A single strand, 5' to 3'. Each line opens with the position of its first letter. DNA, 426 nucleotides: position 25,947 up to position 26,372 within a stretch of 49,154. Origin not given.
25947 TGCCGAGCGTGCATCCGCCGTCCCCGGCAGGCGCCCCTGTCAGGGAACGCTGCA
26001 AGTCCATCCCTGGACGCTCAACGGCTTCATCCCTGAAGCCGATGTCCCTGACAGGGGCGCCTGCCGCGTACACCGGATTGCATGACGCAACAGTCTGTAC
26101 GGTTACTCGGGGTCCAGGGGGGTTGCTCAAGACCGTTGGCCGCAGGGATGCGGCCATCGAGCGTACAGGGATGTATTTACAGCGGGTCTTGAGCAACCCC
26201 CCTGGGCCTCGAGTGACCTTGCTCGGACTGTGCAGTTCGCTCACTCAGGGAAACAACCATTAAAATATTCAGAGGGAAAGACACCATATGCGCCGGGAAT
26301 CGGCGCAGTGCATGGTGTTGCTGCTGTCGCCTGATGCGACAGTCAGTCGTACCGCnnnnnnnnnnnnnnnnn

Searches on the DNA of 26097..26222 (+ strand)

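Call 34: build_rna_model(alignment_id=A2)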
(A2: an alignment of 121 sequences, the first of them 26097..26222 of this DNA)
Model R1 built from alignment A2 (121 sequences, 145 columns); structure: RNAalifold consensus.
model positions 97; base pairs 28; branch points 1; effective number of sequences 5.08; information 0.59 bits per position. Calibrated on 0.2 Mb of random sequence (short: E-values are rough).
structure used (alignment columns):
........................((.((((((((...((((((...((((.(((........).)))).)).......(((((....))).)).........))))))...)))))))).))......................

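Call 35: search_with_rna_model(model_id=R1, source=window, filters=off, max_evalue=1)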
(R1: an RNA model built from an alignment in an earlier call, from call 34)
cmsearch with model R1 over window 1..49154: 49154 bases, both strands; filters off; matches with E-value up to 1: 11.
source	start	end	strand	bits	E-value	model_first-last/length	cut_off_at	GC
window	26113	26209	+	92.2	3e-26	1-97/97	no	0.63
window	25969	26065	-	91.6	4.8e-26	1-97/97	no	0.68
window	18958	19054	+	90.5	1e-25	1-97/97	no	0.64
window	327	423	-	86.5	1.9e-24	1-97/97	no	0.64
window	463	559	+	71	1.4e-19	1-97/97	no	0.58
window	18780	18893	-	41.4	2.6e-10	16-79/97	no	0.61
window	18954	19052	-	13.9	0.12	1-97/97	no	0.65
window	25973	26067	+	13.8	0.13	1-97/97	no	0.67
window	26111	26205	-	13.2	0.18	1-97/97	no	0.63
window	43207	43283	+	13.1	0.2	1-97/97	no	0.53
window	43203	43281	-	11.9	0.48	1-97/97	no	0.53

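Call 36: search_with_rna_model(model_id=R1, sources=[L001, L002, L003, L004, L005, L006, L007, L008, L009, L010, L011, L012, L013, L014, L015, L016, L017, L018, L019, L020, L021, L022, L023, L024, L025, L026, L027, L028, L029, L030, L031, L032, L033, L034, L035, L036, L037, L038, L039, L040, L041, L042, L043, L044, L045, L046, L047, L048, L049, L050, L051, L052, L053, L054, L055, L056, L057, L058, L059, L060, L061, L062, L063, L064, L065, L066, L067, L068, L069, L070, L071, L072, L073, L074, L075, L076, L077, L078, L079, L080, L081, L082, L083, L084, L085, L086, L087, L088, L089, L090, L091, L092, L093, L094, L095, L096, L097, L098, L099, L100], max_evalue=0.001)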
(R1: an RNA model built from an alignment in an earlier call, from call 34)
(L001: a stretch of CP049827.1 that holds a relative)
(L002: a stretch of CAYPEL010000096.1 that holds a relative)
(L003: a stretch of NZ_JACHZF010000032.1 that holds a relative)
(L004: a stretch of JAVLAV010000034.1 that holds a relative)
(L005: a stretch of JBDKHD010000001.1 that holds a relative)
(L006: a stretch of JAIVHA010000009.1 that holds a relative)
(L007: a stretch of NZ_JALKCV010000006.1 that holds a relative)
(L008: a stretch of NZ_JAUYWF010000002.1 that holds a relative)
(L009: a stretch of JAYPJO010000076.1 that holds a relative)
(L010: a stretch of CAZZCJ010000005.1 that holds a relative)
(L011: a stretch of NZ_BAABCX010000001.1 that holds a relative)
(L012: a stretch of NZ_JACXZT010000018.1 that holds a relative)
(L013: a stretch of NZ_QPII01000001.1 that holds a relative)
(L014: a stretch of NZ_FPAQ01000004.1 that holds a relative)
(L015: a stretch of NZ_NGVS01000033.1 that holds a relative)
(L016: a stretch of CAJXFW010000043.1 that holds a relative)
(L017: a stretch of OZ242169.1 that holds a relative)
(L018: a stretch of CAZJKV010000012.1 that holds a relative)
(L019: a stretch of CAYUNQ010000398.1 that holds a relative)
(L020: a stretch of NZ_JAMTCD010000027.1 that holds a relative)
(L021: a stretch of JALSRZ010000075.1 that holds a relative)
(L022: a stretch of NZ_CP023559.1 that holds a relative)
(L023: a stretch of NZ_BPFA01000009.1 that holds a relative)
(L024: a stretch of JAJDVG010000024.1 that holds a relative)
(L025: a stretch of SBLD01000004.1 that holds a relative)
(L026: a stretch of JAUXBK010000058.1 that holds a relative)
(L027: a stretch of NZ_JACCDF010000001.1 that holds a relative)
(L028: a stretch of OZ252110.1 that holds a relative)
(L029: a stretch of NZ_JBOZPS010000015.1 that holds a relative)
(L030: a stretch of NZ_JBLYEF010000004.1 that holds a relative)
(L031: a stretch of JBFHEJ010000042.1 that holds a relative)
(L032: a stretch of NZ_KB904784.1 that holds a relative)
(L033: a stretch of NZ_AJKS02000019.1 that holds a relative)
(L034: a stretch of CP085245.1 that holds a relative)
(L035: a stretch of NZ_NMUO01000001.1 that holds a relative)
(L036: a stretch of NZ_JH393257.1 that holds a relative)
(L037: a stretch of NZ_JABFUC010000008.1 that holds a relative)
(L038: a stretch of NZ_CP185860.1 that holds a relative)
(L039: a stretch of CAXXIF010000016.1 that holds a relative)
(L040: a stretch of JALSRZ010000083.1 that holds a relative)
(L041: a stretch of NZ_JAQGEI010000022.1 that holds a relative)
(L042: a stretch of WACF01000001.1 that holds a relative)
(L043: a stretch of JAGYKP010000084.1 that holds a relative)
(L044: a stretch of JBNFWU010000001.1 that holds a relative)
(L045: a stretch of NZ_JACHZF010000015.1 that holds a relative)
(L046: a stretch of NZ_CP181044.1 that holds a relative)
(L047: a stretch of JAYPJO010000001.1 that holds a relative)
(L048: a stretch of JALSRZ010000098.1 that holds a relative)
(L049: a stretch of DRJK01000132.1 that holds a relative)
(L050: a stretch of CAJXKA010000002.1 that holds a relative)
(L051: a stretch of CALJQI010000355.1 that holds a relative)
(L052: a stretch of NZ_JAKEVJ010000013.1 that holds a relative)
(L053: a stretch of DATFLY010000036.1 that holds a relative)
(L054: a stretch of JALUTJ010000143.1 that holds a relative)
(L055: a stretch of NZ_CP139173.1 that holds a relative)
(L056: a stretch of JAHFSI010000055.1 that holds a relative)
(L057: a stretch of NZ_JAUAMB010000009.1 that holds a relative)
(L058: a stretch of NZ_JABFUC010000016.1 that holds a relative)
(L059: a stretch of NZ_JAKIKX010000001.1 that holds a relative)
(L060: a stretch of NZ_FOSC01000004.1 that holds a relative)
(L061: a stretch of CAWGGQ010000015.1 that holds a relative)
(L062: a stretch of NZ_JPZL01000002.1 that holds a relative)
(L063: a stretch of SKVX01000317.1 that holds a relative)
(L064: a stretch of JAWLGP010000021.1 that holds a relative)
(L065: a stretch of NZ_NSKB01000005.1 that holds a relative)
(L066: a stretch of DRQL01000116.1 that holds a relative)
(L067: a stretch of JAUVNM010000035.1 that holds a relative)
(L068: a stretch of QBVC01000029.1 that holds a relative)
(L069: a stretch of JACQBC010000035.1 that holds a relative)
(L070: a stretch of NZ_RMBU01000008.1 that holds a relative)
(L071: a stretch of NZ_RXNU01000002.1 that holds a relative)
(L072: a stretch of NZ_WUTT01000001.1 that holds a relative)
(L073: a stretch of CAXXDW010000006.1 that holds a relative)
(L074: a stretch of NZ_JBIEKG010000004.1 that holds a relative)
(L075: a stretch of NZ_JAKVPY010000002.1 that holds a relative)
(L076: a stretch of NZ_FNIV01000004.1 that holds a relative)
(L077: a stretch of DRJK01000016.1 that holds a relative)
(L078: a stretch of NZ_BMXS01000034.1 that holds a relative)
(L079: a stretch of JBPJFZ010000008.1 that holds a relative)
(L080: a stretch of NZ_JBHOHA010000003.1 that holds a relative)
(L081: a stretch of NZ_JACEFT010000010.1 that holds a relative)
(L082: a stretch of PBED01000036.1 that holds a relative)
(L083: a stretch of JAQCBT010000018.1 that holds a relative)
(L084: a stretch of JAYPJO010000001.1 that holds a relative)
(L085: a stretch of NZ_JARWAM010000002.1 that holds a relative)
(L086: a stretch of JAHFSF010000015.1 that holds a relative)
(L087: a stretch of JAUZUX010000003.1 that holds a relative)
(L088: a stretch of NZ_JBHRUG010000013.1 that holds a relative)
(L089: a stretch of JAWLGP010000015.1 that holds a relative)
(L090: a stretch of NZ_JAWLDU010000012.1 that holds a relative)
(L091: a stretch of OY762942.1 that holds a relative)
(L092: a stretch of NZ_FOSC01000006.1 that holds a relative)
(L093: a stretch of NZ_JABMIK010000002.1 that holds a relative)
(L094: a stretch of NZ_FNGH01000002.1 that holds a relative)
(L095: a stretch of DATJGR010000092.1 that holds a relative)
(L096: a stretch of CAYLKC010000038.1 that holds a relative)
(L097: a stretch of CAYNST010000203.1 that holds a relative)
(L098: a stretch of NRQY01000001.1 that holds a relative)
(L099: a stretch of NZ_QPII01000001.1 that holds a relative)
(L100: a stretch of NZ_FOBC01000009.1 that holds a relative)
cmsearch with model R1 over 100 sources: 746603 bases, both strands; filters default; matches with E-value up to 0.001: 132.
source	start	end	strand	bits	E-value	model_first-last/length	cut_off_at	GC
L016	2332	2428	-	97.2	1.3e-26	1-97/97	no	0.58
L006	2998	3094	+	97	1.4e-26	1-97/97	no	0.67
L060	6174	6270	+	96.7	1.8e-26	1-97/97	no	0.58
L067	4025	4121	-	96.5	2.1e-26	1-97/97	no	0.59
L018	2926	3022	+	95.7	3.8e-26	1-97/97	no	0.69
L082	3498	3594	+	95.2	5.2e-26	1-97/97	no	0.56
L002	5855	5951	-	94.3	9.9e-26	1-97/97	no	0.54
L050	6044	6140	-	93.9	1.3e-25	1-97/97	no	0.66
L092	2982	3078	-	93.8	1.4e-25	1-97/97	no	0.49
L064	4622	4718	-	93.2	2.2e-25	1-97/97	no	0.55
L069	4311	4407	+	93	2.7e-25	1-97/97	no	0.52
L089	4335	4431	+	92.9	2.9e-25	1-97/97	no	0.57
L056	229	325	+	92.5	3.6e-25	1-97/97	no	0.41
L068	1799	1895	+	92.1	4.9e-25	1-97/97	no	0.59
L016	3795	3891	+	92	5.4e-25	1-97/97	no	0.54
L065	1011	1106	+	91.4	8.1e-25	1-97/97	no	0.68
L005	4080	4176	+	91.4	8.3e-25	1-97/97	no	0.54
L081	5601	5696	+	90.2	1.9e-24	1-97/97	no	0.6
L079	2313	2409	+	89.8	2.6e-24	1-97/97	no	0.57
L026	2461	2557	-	89.7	2.7e-24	1-97/97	no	0.49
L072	6663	6758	+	89.1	4.4e-24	1-97/97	no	0.68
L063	1285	1380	+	88.7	5.9e-24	1-97/97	no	0.61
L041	6534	6630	-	88.6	6.1e-24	1-97/97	no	0.69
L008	7562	7657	+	88.6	6.1e-24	1-97/97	no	0.72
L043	1829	1924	-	88.6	6.3e-24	1-97/97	no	0.7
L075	3381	3476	+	88.5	6.6e-24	1-97/97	no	0.66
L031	3373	3469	-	88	9.3e-24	1-97/97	no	0.41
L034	6181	6279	-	88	9.4e-24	1-97/97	no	0.58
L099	6258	6353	-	87.9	1e-23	1-97/97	no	0.65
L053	2427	2523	-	87.2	1.7e-23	1-97/97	no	0.44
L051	2140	2236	+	86.6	2.7e-23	1-97/97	no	0.47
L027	2303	2398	-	86.4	3e-23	1-97/97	no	0.55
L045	1690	1785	+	86.3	3.4e-23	1-97/97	no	0.74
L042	7210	7306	+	86.1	3.9e-23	1-97/97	no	0.53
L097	8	104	+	85.8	4.6e-23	1-97/97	no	0.72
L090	6172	6270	-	85.8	4.7e-23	1-97/97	no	0.69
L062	6386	6481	+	85.6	5.4e-23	1-97/97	no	0.53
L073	3014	3110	-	85.5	5.8e-23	1-97/97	no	0.64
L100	3494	3589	-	85.5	6e-23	1-97/97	no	0.68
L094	2885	2980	+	85.5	6.1e-23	1-97/97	no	0.68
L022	2752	2847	+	85.4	6.2e-23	1-97/97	no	0.67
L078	6182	6277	+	84.6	1.1e-22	1-97/97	no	0.62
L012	6505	6600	+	84.4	1.3e-22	1-97/97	no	0.64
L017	6142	6240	+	84.1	1.6e-22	1-97/97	no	0.53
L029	3080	3176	-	83.9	1.8e-22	1-97/97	no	0.49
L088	3475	3571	-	83.9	1.9e-22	1-97/97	no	0.61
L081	710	805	+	83.7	2.1e-22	1-97/97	no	0.53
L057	886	982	-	83.2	3e-22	1-97/97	no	0.65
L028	1844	1940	+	82.8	4.1e-22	1-97/97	no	0.45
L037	1381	1476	+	82.7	4.3e-22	1-97/97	no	0.66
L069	591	687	-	82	7.4e-22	1-97/97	no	0.68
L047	2108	2204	-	81.9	7.9e-22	1-97/97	no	0.53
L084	3611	3707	+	81.3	1.2e-21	1-97/97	no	0.54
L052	2417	2512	-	81.3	1.3e-21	1-97/97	no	0.56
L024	3705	3801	-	81.1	1.4e-21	1-97/97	no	0.68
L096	1800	1895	-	81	1.5e-21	1-97/97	no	0.61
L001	4758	4852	+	80.8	1.7e-21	1-97/97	no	0.59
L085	7681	7775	-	80.8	1.7e-21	1-97/97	no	0.59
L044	2165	2261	+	80.7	1.9e-21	1-97/97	no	0.68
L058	1378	1473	-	80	3.1e-21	1-97/97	no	0.72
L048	4766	4863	-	79.9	3.2e-21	1-97/97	no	0.67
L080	3775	3871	-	79.3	5.2e-21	1-97/97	no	0.51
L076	1849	1944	+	79.2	5.5e-21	1-97/97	no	0.73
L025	115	209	+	78.7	7.8e-21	1-97/97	no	0.67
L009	4086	4182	+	78.4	9.7e-21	1-97/97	no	0.57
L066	7006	7103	-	77.9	1.4e-20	1-97/97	no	0.64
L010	7546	7641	+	77.6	1.8e-20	1-97/97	no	0.67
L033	5153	5248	-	77.5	1.8e-20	1-97/97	no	0.71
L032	427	523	+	77.5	1.9e-20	1-97/97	no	0.49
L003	5370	5464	-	77.4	2e-20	1-97/97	no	0.71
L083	5444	5541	+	77.2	2.4e-20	1-97/97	no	0.7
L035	7846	7943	-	76.8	3.2e-20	1-97/97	no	0.64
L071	4893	4989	-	76.7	3.4e-20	1-97/97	no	0.54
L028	2038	2134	+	76.6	3.5e-20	1-97/97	no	0.46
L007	6646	6741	+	76.3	4.7e-20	1-97/97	no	0.57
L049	1356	1453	+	76.1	5e-20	1-97/97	no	0.6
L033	3618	3713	+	76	5.5e-20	1-97/97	no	0.71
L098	510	603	-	76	5.6e-20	1-97/97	no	0.54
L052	2121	2217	-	75.9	6e-20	1-97/97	no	0.55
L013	154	249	+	75.7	6.8e-20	1-97/97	no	0.62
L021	171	268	+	75.7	7e-20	1-97/97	no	0.66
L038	2076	2172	-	75.7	7.1e-20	1-97/97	no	0.56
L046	4920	5015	-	75.7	7.1e-20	1-97/97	no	0.66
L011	1489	1583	-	75.6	7.7e-20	1-97/97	no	0.61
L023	308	403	+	74.9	1.2e-19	1-97/97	no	0.58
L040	176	273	+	74.2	2e-19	1-97/97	no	0.66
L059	5421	5516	+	73.7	3.1e-19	1-97/97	no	0.59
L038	5108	5204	+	73.3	4e-19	1-97/97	no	0.59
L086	5219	5315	-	73.3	4e-19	1-97/97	no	0.66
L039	3709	3804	-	73.3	4e-19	1-97/97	no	0.67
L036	4202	4298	-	73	5e-19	1-97/97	no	0.64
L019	1385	1481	-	72.8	5.8e-19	1-97/97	no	0.6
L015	212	308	-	72.6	6.5e-19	1-97/97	no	0.61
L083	5175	5320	-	72.5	7.3e-19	1-97/97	no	0.62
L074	2839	2934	+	72.3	8.1e-19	1-97/97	no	0.72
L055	5723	5822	+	71.9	1.1e-18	1-97/97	no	0.47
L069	2512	2609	+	70.9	2.2e-18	1-97/97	no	0.68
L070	7070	7167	-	70.2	3.6e-18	1-97/97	no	0.5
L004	7437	7533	+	69.9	4.7e-18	1-97/97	no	0.58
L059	1902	1998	-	69.4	6.7e-18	1-97/97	no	0.45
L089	1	92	+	69.3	7e-18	6-97/97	5'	0.57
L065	6499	6594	-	69.2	7.5e-18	1-97/97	no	0.69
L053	2651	2747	+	67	3.8e-17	1-97/97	no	0.53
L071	6073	6170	+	66.7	4.5e-17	1-97/97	no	0.55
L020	901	996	+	66.3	6.2e-17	1-97/97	no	0.5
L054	3482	3576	-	65.7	9.7e-17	1-97/97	no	0.51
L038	4908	5004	-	65.1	1.5e-16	1-97/97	no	0.59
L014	6749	6843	+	64.1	3e-16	1-97/97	no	0.69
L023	544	640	+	63.9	3.5e-16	1-97/97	no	0.6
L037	3062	3158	-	63.5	4.6e-16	1-97/97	no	0.68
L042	7027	7121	-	59.8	6.9e-15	1-97/97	no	0.59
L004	6012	6108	+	58.7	1.5e-14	1-97/97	no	0.62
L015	1103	1199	-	58.3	2e-14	1-97/97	no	0.57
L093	1794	1894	-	57.6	3.4e-14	1-97/97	no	0.65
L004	7292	7388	-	57.5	3.5e-14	1-97/97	no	0.62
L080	4834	4930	+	57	5.3e-14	1-97/97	no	0.52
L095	5525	5622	+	56.7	6.6e-14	1-97/97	no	0.73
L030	5042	5140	-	55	2.1e-13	1-97/97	no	0.62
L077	1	79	-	55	2.1e-13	1-78/97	3'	0.61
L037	2952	3046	+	54.8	2.6e-13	1-97/97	no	0.56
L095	5292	5389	-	53.6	6.2e-13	1-97/97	no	0.7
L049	5961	6059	-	53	9.4e-13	1-97/97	no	0.63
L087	5228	5321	+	52.6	1.2e-12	1-97/97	no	0.63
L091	101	199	+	52.1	1.7e-12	1-97/97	no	0.6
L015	569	661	-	49.9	8.6e-12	1-97/97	no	0.55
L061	369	466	+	49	1.7e-11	1-97/97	no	0.68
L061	121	217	-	46.8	8.1e-11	1-97/97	no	0.66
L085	6504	6583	+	43.2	1.1e-09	1-97/97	no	0.64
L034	1889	2004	-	40.3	8.7e-09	1-97/97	no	0.59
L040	974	1050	-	37.2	8.5e-08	1-97/97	no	0.52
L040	487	580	-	28.8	3.7e-05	1-97/97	no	0.6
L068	3359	3455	-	27.1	0.00012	1-97/97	no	0.62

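Call 38: search_with_rna_model(model_id=R1, sources=[L101, L102, L103, L104, L105, L106, L107, L108, L109, L110, L111, L112, L113, L114, L115, L116, L117, L118, L119, L120], max_evalue=0.001)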
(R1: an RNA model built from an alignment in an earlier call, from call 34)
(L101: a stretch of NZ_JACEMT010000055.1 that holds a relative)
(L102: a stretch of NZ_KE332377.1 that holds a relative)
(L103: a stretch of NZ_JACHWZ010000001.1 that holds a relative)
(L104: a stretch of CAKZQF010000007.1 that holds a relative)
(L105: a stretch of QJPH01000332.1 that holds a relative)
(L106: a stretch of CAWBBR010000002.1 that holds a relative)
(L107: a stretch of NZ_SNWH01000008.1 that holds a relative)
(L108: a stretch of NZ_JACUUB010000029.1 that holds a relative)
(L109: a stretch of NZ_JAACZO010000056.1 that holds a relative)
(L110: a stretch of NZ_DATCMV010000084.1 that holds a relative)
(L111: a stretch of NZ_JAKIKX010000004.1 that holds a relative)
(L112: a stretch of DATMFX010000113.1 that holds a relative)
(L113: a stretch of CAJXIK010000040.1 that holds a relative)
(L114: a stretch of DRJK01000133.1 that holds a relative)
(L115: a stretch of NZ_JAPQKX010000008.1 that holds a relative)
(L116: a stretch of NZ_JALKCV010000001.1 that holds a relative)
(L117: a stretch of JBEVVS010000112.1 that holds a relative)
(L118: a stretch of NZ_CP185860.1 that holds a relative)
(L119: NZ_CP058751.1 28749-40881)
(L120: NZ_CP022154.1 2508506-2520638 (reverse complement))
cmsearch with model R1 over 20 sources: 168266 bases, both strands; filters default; matches with E-value up to 0.001: 24.
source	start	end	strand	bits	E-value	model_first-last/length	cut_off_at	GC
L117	7600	7696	+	89.2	9.1e-25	1-97/97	no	0.58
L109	1354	1449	+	88.8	1.2e-24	1-97/97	no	0.71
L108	2746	2844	-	88.5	1.5e-24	1-97/97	no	0.6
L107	7826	7921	-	86.4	6.8e-24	1-97/97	no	0.69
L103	7243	7339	-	86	9.1e-24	1-97/97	no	0.57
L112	147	245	+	80.1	6.6e-22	1-97/97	no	0.66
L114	4516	4613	-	79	1.5e-21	1-97/97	no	0.58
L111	860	955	-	78.7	1.8e-21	1-97/97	no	0.55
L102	532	625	-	77.8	3.4e-21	1-97/97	no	0.57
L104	6265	6360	-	77.4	4.5e-21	1-97/97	no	0.42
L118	1533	1629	+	77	6.3e-21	1-97/97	no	0.57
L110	7353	7449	-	76.5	8.8e-21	1-97/97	no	0.57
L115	2460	2559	-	72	2.3e-19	1-97/97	no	0.49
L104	3237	3332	-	70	9.4e-19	1-97/97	no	0.42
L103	7461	7557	+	66.1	1.6e-17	1-97/97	no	0.64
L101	3072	3169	-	64.4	5.7e-17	1-97/97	no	0.62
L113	6659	6755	-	61.2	5.8e-16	1-97/97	no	0.52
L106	6528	6623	+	48.2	6.9e-12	1-97/97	no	0.69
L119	6008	6107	+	47.7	9.6e-12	1-97/97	no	0.53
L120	6008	6107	+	47.7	9.6e-12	1-97/97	no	0.53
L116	125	218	-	44.3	1.2e-10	1-97/97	no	0.61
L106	6310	6405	-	39.4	4e-09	1-97/97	no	0.69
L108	798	899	-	37.3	1.8e-08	1-97/97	no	0.64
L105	4762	4858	-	30.9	1.9e-06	1-97/97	no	0.57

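Call 60: search_with_rna_model(model_id=R1, sources=[L125, L126, L127, L121, L122, L123, L124], max_evalue=0.01)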
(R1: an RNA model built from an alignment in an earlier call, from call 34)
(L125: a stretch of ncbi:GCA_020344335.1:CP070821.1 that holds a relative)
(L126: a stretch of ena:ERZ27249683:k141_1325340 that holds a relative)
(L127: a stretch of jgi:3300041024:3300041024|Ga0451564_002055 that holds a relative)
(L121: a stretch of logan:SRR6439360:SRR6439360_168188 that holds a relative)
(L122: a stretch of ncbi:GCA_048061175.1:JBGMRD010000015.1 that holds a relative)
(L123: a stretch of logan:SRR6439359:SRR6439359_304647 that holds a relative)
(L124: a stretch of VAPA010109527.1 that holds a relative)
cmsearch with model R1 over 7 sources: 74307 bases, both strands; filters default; matches with E-value up to 0.01: 1.
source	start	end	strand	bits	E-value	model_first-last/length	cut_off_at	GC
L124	1400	1496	-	65.6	1e-17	1-97/97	no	0.59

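Call 70: search_dna_similar(query=window:26113-26209:+, collection=plasmids, mode=distant, max_rows=30, max_evalue=0.001)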
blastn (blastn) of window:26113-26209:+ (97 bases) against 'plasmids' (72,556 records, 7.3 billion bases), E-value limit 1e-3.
No match.
